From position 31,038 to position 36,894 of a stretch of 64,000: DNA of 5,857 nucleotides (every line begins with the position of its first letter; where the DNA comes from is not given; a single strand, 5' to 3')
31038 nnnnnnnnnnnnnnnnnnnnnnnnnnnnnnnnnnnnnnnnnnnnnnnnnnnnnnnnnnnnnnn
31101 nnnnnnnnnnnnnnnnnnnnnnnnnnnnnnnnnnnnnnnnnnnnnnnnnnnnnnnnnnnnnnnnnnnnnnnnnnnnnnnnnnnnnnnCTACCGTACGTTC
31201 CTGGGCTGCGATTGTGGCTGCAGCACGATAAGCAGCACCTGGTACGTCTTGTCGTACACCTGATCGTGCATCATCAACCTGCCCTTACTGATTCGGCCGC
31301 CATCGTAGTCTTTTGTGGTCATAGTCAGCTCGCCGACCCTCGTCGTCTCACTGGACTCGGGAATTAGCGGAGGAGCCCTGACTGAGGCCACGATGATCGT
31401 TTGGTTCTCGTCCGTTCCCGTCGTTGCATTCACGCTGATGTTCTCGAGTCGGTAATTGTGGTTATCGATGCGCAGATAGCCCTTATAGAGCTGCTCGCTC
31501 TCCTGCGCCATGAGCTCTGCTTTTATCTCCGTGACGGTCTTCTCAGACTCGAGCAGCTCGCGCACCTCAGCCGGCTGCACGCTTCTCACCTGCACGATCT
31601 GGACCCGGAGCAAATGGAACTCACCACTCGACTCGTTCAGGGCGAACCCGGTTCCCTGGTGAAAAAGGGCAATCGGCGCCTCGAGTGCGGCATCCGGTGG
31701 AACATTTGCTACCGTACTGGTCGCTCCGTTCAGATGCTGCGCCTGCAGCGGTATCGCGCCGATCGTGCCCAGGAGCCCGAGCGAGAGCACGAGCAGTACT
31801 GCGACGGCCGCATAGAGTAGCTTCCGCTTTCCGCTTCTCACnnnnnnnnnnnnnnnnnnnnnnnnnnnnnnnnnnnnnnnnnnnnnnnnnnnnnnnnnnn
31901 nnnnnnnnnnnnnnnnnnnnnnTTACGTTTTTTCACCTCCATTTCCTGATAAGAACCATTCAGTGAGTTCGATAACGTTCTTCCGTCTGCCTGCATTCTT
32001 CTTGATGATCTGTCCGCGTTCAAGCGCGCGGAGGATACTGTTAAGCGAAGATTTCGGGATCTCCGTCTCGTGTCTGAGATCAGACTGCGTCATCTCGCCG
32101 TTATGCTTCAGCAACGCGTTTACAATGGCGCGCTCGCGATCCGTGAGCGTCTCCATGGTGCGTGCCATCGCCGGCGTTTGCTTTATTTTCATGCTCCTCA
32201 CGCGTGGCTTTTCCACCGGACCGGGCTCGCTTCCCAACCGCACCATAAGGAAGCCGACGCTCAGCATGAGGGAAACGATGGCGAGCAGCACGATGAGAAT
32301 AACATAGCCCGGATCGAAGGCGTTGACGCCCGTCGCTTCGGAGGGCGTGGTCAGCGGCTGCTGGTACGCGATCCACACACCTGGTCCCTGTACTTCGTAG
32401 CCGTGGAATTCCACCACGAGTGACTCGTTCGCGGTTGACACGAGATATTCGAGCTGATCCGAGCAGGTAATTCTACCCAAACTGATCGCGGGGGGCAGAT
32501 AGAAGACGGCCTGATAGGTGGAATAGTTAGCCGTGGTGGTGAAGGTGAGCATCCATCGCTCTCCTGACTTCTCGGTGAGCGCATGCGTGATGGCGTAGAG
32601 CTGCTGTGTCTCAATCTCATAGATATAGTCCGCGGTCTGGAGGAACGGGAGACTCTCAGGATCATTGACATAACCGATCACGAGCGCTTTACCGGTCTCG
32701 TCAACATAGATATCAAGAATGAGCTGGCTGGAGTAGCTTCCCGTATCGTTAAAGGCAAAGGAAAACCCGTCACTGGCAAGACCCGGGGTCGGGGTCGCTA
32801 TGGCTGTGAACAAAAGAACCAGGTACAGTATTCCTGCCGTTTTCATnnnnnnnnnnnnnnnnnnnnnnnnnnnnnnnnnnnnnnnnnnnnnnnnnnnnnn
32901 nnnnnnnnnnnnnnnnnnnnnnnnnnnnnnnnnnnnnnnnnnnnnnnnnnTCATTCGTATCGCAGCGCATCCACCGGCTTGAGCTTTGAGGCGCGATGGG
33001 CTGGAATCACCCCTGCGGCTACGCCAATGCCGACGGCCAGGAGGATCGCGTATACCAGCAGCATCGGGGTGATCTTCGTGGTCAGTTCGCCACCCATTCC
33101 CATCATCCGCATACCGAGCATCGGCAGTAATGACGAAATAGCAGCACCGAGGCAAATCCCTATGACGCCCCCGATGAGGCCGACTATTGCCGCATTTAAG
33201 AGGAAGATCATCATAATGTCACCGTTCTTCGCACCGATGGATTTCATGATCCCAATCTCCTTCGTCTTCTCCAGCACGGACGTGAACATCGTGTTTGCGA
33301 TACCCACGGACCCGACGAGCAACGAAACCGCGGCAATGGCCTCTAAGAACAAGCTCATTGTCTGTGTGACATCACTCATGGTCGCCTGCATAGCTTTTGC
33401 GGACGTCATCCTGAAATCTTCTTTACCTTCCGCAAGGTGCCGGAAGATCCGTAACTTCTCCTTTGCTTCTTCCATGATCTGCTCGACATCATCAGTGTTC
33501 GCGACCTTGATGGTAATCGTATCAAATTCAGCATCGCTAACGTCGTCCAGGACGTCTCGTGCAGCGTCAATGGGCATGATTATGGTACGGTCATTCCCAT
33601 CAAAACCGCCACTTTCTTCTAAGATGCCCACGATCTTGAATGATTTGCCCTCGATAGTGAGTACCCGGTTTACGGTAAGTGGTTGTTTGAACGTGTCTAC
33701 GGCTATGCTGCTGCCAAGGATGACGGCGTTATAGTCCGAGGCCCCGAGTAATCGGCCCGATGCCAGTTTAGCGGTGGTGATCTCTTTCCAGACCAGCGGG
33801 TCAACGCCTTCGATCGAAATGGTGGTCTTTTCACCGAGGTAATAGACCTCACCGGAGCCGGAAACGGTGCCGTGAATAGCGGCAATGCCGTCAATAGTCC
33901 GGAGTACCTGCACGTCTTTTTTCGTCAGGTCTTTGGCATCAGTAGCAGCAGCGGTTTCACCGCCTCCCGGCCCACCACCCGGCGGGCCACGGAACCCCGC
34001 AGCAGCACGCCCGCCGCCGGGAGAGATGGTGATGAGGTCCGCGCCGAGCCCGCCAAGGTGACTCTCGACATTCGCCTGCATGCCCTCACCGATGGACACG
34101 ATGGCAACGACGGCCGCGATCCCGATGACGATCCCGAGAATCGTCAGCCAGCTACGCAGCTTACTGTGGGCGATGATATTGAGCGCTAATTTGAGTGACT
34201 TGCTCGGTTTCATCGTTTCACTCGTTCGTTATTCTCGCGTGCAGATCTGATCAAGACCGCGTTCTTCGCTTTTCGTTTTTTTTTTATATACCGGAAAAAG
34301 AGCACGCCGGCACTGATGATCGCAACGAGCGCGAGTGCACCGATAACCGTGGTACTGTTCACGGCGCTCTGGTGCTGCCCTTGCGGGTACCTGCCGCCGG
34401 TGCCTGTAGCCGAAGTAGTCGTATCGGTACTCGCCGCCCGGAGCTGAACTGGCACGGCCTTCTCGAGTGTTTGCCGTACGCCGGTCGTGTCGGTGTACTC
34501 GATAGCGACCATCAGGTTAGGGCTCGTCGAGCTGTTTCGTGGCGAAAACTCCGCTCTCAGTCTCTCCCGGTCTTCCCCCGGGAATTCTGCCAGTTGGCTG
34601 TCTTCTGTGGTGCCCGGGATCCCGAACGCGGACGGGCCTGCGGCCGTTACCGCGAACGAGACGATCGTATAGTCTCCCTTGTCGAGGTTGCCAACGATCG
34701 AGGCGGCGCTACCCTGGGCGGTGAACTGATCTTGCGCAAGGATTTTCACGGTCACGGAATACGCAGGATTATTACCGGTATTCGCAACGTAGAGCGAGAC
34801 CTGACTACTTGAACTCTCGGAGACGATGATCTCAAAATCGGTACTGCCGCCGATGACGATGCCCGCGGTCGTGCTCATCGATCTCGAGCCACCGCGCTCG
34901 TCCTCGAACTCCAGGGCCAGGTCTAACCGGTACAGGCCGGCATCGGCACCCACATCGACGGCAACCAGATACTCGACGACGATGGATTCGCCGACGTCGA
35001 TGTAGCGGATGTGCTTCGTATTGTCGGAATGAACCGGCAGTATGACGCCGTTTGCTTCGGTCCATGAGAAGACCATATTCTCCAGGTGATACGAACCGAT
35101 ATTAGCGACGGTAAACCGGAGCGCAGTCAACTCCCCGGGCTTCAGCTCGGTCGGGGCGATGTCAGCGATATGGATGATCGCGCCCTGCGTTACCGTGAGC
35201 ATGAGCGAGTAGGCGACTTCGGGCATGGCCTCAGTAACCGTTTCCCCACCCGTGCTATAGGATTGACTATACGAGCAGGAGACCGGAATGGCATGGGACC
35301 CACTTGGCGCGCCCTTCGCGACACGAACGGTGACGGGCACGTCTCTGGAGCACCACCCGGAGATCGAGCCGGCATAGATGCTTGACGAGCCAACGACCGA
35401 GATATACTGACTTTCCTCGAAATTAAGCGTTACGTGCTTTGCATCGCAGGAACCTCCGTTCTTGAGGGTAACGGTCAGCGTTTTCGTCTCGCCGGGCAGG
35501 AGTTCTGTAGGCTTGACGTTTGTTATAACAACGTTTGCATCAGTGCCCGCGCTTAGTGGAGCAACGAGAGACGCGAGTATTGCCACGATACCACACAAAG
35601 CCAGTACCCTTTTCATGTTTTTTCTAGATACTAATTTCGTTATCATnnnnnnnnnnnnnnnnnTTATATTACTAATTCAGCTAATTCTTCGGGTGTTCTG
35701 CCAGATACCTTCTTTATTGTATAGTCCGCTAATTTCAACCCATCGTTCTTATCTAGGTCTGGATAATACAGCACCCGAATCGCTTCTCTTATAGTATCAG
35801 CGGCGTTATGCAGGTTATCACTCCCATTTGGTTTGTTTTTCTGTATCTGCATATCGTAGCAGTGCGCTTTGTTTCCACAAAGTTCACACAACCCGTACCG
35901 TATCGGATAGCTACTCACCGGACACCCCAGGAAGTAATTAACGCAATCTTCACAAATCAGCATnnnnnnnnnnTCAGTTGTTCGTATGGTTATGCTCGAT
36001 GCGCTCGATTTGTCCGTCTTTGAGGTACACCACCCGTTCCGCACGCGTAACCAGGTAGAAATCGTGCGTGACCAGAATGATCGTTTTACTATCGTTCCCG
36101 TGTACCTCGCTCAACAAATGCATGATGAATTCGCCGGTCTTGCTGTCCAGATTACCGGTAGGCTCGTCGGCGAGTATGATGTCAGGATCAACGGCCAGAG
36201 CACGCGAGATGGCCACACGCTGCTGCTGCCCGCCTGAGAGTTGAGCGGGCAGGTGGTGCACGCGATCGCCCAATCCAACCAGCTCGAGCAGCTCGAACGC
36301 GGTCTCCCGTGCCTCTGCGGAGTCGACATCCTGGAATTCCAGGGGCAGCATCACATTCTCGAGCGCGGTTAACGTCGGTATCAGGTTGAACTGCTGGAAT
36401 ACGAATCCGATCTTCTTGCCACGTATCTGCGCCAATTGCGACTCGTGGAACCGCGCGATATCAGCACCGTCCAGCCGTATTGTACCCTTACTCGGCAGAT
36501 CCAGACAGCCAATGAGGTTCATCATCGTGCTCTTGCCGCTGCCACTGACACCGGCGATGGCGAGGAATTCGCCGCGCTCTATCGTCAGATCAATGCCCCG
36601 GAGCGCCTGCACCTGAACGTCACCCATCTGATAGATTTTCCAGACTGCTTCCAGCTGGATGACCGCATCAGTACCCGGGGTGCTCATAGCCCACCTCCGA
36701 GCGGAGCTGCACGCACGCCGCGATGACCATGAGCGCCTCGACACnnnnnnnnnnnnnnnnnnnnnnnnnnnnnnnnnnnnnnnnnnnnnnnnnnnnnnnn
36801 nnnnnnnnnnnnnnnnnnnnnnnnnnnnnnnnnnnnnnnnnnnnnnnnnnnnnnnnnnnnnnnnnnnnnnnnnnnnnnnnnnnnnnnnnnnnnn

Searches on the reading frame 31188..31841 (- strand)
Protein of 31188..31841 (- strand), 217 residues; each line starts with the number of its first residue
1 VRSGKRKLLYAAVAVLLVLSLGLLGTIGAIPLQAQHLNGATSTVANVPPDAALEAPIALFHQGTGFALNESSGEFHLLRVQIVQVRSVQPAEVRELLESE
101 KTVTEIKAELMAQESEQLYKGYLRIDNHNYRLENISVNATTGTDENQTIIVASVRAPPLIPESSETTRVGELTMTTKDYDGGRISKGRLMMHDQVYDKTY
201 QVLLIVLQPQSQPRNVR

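Call 44: search_protein_families(library=pfam, proteins=[window:31188-31841:-], max_evalue=0.1)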
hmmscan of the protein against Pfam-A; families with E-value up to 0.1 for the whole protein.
window:31188-31841:- (217 aa): 1 family
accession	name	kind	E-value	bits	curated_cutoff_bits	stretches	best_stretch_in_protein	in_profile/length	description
PF02192.22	PI3K_p85B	-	0.083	13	27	0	99-149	7-58/76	PI3-kinase family, p85-binding domain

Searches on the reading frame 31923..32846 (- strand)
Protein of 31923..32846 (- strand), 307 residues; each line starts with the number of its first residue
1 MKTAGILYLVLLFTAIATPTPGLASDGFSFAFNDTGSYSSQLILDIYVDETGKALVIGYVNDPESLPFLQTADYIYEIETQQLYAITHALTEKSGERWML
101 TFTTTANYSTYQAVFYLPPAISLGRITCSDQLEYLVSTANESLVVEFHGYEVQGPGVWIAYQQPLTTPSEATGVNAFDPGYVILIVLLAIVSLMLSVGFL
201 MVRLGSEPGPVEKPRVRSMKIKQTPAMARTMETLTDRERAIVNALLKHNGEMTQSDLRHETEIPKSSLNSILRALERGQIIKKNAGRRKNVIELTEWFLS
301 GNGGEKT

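Call 9: search_protein_families(library=pfam, proteins=[window:31923-32846:-], max_evalue=0.01)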
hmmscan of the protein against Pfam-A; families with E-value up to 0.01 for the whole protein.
window:31923-32846:- (307 aa): 5 families
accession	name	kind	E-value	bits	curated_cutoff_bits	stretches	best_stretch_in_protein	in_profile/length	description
PF24034.1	DUF7343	-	8.6e-10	38.8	27.6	1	234-294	2-61/62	Domain of unknown function (DUF7343)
PF13412.12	HTH_24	-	5.8e-05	23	21.9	1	235-282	2-48/48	Winged helix-turn-helix DNA-binding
PF12802.13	MarR_2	-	8.6e-05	23.1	27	1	234-283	3-52/61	MarR family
PF01978.25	TrmB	-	0.0001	22.5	25.6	1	234-289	6-60/68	Sugar-specific transcriptional regulator TrmB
PF09339.16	HTH_IclR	-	0.0012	19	22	1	240-282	7-49/52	IclR helix-turn-helix domain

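Call 10: search_protein_families(library=ncbifam, proteins=[window:31923-32846:-], max_evalue=0.01)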
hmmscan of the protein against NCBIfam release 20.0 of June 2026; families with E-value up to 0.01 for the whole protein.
window:31923-32846:- (307 aa): 5 families
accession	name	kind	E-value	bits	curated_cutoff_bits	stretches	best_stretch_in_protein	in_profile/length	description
TIGR02337.1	HpaR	equivalog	0.00012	21.9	121.2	1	232-296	24-90/130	homoprotocatechuate degradation operon regulator HpaR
TIGR01884.1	cas_HTH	subfamily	0.00027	20.4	60.2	1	183-295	99-199/202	CRISPR-associated CARF protein Csa3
NF033788.1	HTH_metalloreg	subfamily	0.0034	17.2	55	1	228-284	2-58/77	metalloregulator ArsR/SmtB family transcription factor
NF041230.1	BagL_FevM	exception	0.0049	16.9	230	1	230-296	34-102/145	MarR family transcriptional regulator BagL/FevM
NF040939.2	trans_reg_lrs14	equivalog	0.0055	16.7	90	0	229-287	14-72/103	Lrs14 family HTH-type transcriptional regulator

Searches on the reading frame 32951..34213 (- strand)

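Call 9: search_protein_families(library=pfam, proteins=[window:32951-34213:-], max_evalue=0.01)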
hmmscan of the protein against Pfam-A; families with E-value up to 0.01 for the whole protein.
window:32951-34213:- (420 aa): 2 families
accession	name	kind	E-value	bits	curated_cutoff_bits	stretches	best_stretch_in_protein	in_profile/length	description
PF12704.14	MacB_PCD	-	5.2e-36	125.3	27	1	21-252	1-206/207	MacB-like periplasmic core domain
PF02687.27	FtsX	-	4.2e-22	78.9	25.5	1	293-413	3-120/120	FtsX-like permease C-terminal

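Call 10: search_protein_families(library=ncbifam, proteins=[window:32951-34213:-], max_evalue=0.01)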
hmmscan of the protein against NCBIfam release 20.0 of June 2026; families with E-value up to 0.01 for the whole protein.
window:32951-34213:- (420 aa): 9 families
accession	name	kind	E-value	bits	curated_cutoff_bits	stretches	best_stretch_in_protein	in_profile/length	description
NF007826.0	PRK10535.1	equivalog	8.6e-46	156.4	966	1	5-418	256-646/648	macrolide ABC transporter ATP-binding protein/permease MacB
TIGR02212.1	lolCE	equivalog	4.1e-24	85.3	362.45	1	187-420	179-411/411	lipoprotein-releasing ABC transporter permease subunit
TIGR03434.1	ADOP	subfamily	1.6e-22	79.5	622.3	1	147-418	123-400/803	ADOP family duplicated permease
NF008076.0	PRK10814.1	exception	1.4e-17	63.9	473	2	265-420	247-399/399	lipoprotein-releasing ABC transporter permease subunit LolC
NF038347.1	FtsX_Gpos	exception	6.1e-12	45.5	225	1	231-398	122-282/296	permease-like cell division protein FtsX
NF008357.0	PRK11146.1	exception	1.6e-10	40.4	439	1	189-416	184-410/414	lipoprotein-releasing ABC transporter permease subunit LolE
TIGR00439.2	FtsX_Gneg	equivalog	1.3e-09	37.7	255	1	232-405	118-287/292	permease-like cell division protein FtsX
NF038346.1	FtsX_actino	exception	1.8e-08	34.1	250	1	283-400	176-295/308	permease-like cell division protein FtsX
TIGR02213.1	lolE_release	exception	9.7e-08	31.3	540.35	1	190-416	182-407/411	lipoprotein-releasing ABC transporter permease subunit LolE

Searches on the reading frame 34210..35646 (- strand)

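Call 9: search_protein_families(library=pfam, proteins=[window:34210-35646:-], max_evalue=0.01)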
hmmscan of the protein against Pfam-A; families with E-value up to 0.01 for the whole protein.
window:34210-35646:- (478 aa): 4 families
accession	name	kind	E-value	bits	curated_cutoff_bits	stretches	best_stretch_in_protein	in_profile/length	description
PF07705.17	CARDB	-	1e-10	42.2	22.7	1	275-335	15-71/101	CARDB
PF10633.15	NPCBM_assoc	-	3.3e-08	34.1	24.4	0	169-246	2-76/78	NPCBM-associated, NEW3 domain of alpha-galactosidase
PF12389.13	Peptidase_M73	-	0.00016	22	22.5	0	148-231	43-114/196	Camelysin metallo-endopeptidase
PF22544.2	HYDIN_VesB_CFA65-like_Ig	-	0.0038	17.9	25.5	0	275-314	15-55/100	HYDIN/CFA65/VesB-like, Ig-like domain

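Call 10: search_protein_families(library=ncbifam, proteins=[window:34210-35646:-], max_evalue=0.01)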
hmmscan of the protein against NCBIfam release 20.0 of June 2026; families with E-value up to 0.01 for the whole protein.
window:34210-35646:- (478 aa): 0 families

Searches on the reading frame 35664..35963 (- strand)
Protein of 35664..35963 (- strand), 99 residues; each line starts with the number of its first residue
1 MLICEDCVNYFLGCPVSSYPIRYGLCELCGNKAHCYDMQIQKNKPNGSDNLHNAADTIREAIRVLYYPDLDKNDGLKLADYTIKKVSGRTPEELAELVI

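Call 44: search_protein_families(library=pfam, proteins=[window:35664-35963:-], max_evalue=0.1)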
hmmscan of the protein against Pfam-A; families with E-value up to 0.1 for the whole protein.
window:35664-35963:- (99 aa): 1 family
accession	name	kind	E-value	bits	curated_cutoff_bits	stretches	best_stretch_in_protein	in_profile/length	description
PF10621.14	FpoO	-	0.065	13.9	25.2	1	18-43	55-80/110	F420H2 dehydrogenase subunit FpoO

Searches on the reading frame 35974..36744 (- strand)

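Call 9: search_protein_families(library=pfam, proteins=[window:35974-36744:-], max_evalue=0.01)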
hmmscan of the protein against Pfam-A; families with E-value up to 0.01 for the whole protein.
window:35974-36744:- (256 aa): 3 families
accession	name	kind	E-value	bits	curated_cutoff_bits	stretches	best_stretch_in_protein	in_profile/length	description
PF00005.33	ABC_tran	-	1e-33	117.3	25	1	48-196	1-136/137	ABC transporter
PF02463.25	SMC_N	-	0.00026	21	40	1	59-241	25-211/220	RecF/RecN/SMC N terminal domain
PF13555.12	AAA_29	-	0.0072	16.5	27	0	52-76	16-40/61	P-loop containing region of AAA domain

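Call 10: search_protein_families(library=ncbifam, proteins=[window:35974-36744:-], max_evalue=0.01)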
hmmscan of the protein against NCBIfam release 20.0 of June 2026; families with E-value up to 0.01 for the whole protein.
window:35974-36744:- (256 aa): 191 families (the best 25 are shown)
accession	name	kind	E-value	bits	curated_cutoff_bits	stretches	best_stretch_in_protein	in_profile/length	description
TIGR02211.1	LolD_lipo_ex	equivalog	4.8e-69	232.2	307.75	1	28-247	1-220/221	lipoprotein-releasing ABC transporter ATP-binding protein LolD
NF007826.0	PRK10535.1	equivalog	1.5e-68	231.6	966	1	27-248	3-223/648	macrolide ABC transporter ATP-binding protein/permease MacB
NF007879.0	PRK10584.1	equivalog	2.8e-68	230.1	336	1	26-247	4-225/228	putative ABC transporter ATP-binding protein YbbA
TIGR02673.1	FtsE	equivalog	3.1e-63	213.3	264.85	1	28-244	1-213/214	cell division ATP-binding protein FtsE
NF038007.1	ABC_ATP_DarD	equivalog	3.7e-63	212.9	375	1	29-246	2-218/218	darobactin export ABC transporter ATP-binding protein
TIGR02982.1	heterocyst_DevA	subfamily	8.7e-63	211.8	295.8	1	28-247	1-220/220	ABC exporter ATP-binding subunit, DevA family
NF008639.0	PRK11629.1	equivalog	5e-62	209.4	360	1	28-247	6-225/234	lipoprotein-releasing ABC transporter ATP-binding protein LolD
TIGR03608.1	L_ocin_972_ABC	subfamily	5.8e-58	195.8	254.85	1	46-241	12-206/206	putative bacteriocin export ABC transporter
TIGR01186.1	proV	subfamily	5.7e-57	193.5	326.6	1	46-249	7-211/363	betaine/proline/choline family ABC transporter ATP-binding protein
TIGR02314.1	ABC_MetN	equivalog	4.8e-54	183.6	499.7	1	29-245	2-218/343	methionine ABC transporter ATP-binding protein MetN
NF007027.0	PRK09493.1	equivalog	2.6e-52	177.5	379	1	44-247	13-215/240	glutamine ABC transporter ATP-binding protein GlnQ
TIGR02315.1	ABC_phnC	equivalog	5.8e-52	176.5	266.1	1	29-246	2-224/243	phosphonate ABC transporter ATP-binding protein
NF040933.2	ABC_arch_GlcV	equivalog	1.7e-51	175.2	450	1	29-251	3-225/357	glucose ABC transporter ATP-binding protein GlcV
TIGR00968.1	3a0106s01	subfamily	6.6e-51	173.1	342.75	1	44-251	12-214/237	sulfate ABC transporter ATP-binding protein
TIGR04521.1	ECF_ATPase_2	equivalog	3.7e-49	167.3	330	1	29-249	1-226/279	energy-coupling factor transporter ATPase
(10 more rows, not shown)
